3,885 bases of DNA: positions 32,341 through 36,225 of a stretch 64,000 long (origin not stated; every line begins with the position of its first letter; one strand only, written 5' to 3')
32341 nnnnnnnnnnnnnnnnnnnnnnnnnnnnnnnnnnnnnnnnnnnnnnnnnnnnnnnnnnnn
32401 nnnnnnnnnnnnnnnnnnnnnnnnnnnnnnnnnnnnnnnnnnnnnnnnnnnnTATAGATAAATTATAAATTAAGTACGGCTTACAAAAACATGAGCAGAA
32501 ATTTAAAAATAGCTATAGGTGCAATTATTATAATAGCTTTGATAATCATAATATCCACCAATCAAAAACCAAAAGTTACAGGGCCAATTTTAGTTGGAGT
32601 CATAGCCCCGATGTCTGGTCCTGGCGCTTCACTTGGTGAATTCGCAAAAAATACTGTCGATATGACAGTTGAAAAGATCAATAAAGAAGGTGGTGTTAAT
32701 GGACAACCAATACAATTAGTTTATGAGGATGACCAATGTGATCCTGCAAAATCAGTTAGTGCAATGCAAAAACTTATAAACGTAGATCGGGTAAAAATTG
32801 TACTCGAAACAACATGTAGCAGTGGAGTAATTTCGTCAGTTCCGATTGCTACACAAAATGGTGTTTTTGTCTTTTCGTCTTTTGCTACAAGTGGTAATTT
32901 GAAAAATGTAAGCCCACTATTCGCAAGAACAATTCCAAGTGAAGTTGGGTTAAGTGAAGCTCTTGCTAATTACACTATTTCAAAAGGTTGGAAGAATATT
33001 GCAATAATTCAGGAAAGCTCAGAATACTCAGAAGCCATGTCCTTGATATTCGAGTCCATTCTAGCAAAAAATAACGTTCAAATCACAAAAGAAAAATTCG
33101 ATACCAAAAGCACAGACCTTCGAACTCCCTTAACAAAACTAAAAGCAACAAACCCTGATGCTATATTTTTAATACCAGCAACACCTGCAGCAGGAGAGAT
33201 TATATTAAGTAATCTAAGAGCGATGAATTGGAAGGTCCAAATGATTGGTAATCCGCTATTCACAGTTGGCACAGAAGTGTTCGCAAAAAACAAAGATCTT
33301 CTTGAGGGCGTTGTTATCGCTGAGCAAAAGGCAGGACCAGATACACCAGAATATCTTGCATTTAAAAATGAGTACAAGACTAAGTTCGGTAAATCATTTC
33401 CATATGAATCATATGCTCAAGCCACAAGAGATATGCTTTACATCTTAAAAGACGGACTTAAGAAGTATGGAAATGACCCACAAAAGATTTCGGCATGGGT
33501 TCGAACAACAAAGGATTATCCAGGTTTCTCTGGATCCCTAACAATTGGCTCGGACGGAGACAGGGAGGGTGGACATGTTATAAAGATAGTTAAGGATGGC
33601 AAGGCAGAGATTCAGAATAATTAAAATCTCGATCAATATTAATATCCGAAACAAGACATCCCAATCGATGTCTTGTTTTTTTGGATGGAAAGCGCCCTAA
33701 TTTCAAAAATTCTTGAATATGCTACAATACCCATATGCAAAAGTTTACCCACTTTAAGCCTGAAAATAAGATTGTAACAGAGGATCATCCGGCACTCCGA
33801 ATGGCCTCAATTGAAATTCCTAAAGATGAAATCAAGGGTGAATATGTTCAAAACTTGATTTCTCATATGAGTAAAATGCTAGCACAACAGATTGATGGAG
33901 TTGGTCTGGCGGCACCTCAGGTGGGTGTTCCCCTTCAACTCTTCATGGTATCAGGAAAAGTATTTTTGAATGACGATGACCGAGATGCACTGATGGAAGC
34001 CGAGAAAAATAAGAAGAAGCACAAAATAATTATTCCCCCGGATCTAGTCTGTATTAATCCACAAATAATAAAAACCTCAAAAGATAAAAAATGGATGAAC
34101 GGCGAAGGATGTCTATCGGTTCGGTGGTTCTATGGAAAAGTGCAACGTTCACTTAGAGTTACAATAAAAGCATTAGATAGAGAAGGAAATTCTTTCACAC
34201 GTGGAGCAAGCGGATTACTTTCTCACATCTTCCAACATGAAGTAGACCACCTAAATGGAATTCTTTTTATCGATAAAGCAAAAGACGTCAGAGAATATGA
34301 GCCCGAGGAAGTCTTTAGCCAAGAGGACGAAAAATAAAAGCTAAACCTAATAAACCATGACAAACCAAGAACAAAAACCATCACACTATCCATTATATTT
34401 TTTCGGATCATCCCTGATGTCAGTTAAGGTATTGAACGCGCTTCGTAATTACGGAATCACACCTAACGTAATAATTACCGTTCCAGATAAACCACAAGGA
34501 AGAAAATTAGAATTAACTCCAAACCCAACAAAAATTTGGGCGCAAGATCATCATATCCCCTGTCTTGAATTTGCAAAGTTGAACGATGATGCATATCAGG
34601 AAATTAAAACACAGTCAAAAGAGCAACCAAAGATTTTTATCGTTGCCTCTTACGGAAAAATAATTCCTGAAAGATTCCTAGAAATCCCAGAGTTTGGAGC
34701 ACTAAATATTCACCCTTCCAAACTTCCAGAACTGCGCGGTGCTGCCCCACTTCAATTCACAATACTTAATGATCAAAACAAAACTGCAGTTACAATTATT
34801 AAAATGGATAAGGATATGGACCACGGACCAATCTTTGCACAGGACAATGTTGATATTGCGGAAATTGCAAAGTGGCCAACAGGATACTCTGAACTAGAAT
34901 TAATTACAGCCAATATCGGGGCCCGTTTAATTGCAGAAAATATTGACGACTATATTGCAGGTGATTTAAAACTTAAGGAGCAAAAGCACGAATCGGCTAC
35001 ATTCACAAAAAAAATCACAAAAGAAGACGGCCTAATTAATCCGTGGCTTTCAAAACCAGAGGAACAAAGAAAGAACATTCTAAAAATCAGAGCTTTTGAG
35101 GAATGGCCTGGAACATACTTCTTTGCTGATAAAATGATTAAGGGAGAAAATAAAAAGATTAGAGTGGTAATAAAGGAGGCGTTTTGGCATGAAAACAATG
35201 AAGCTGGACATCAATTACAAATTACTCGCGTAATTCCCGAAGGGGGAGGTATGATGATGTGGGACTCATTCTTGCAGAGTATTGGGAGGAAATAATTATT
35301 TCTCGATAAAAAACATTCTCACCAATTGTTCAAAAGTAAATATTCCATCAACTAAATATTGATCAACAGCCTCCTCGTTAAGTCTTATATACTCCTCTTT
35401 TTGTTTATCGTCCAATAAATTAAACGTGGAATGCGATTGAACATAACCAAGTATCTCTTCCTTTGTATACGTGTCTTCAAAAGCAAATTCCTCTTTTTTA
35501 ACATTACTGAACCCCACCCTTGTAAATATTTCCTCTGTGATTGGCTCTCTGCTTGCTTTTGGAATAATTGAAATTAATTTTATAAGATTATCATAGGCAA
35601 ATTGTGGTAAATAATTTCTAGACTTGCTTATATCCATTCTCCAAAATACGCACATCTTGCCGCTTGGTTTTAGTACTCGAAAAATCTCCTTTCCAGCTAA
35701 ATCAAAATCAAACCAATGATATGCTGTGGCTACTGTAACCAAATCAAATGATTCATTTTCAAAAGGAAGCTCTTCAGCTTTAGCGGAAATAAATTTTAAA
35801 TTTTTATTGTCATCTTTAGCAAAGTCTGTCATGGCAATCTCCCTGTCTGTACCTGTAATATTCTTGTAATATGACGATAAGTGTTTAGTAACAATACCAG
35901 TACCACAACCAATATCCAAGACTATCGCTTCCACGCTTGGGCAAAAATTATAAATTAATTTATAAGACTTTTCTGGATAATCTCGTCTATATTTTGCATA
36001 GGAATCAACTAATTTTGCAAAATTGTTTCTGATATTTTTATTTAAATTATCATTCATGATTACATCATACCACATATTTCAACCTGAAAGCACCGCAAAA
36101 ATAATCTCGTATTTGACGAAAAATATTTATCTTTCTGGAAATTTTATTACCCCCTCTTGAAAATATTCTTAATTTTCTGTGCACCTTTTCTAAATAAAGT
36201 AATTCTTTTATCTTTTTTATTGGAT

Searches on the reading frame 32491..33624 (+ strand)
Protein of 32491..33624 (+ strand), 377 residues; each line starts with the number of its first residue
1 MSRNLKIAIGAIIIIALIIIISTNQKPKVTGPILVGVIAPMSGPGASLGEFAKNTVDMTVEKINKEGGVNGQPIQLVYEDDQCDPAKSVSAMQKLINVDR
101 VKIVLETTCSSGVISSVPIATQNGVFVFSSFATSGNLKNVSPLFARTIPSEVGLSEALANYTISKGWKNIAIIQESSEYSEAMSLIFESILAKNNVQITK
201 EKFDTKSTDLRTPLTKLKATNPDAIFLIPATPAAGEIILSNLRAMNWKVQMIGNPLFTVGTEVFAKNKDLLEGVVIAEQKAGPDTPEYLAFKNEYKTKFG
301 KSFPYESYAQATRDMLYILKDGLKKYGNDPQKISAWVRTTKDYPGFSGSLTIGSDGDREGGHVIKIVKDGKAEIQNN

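Call 6: search_protein_families(library=pfam, proteins=[window:32491-33624:+], max_evalue=0.01)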
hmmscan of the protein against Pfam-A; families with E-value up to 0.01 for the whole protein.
window:32491-33624:+ (377 aa): 3 families
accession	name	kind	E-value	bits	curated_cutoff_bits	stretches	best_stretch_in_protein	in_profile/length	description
PF13458.12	Peripla_BP_6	-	3.5e-47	162.2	31.7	1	32-355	1-325/343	Periplasmic binding protein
PF01094.35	ANF_receptor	-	5.4e-24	85.3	25.4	1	53-359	3-341/353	Receptor family ligand binding region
PF13433.12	Peripla_BP_5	-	1.7e-15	57.4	27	1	34-353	2-321/363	Periplasmic binding protein domain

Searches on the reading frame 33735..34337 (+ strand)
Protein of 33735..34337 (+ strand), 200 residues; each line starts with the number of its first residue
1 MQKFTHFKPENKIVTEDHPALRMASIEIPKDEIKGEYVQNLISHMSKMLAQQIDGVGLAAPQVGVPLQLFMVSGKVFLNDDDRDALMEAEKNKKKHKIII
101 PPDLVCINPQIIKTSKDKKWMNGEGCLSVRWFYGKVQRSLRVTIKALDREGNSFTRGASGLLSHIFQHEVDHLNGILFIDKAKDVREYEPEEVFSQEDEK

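Call 7: search_protein_families(library=pfam, proteins=[window:33735-34337:+], max_evalue=0.001)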
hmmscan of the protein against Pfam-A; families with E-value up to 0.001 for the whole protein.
window:33735-34337:+ (200 aa): 1 family
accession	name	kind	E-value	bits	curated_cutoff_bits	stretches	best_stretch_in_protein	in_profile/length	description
PF01327.26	Pep_deformylase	-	1.4e-40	138.9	22.8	1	12-185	3-153/156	Polypeptide deformylase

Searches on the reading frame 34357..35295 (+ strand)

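Call 7: search_protein_families(library=pfam, proteins=[window:34357-35295:+], max_evalue=0.001)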
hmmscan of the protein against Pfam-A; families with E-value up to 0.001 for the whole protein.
window:34357-35295:+ (312 aa): 2 families
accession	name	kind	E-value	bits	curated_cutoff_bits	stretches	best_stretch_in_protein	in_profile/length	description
PF00551.24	Formyl_trans_N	-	1.7e-24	87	26.1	1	16-168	8-157/181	Formyl transferase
PF02911.23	Formyl_trans_C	-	0.00078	20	21.1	0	219-269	1-41/100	Formyl transferase, C-terminal domain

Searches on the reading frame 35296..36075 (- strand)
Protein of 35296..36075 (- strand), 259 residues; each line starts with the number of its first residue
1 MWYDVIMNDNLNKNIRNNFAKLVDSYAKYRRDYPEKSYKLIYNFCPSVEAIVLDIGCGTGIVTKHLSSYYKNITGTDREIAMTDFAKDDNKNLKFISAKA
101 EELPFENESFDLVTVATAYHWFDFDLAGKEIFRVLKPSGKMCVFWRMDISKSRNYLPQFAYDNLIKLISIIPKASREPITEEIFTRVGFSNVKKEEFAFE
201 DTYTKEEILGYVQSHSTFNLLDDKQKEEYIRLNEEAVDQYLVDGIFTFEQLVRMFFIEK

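Call 7: search_protein_families(library=pfam, proteins=[window:35296-36075:-], max_evalue=0.001)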
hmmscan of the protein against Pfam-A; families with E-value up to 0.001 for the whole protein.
window:35296-36075:- (259 aa): 6 families
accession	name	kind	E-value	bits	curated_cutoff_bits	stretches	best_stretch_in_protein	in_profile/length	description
PF08241.18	Methyltransf_11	-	1.5e-22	80.5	21.2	1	53-142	1-94/95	Methyltransferase domain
PF13649.12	Methyltransf_25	-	6.4e-20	72.1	27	1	52-139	1-97/97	Methyltransferase domain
PF01209.24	Ubie_methyltran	-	2.5e-13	50.4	20.1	1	47-167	46-172/233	ubiE/COQ5 methyltransferase family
PF13847.12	Methyltransf_31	-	5.1e-13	49.4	27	1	51-143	6-109/145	Methyltransferase domain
PF08242.18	Methyltransf_12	-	1.2e-09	39.2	30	1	53-140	1-97/98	Methyltransferase domain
PF13489.12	Methyltransf_23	-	1.6e-09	38.1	27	1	47-171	21-145/164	Methyltransferase domain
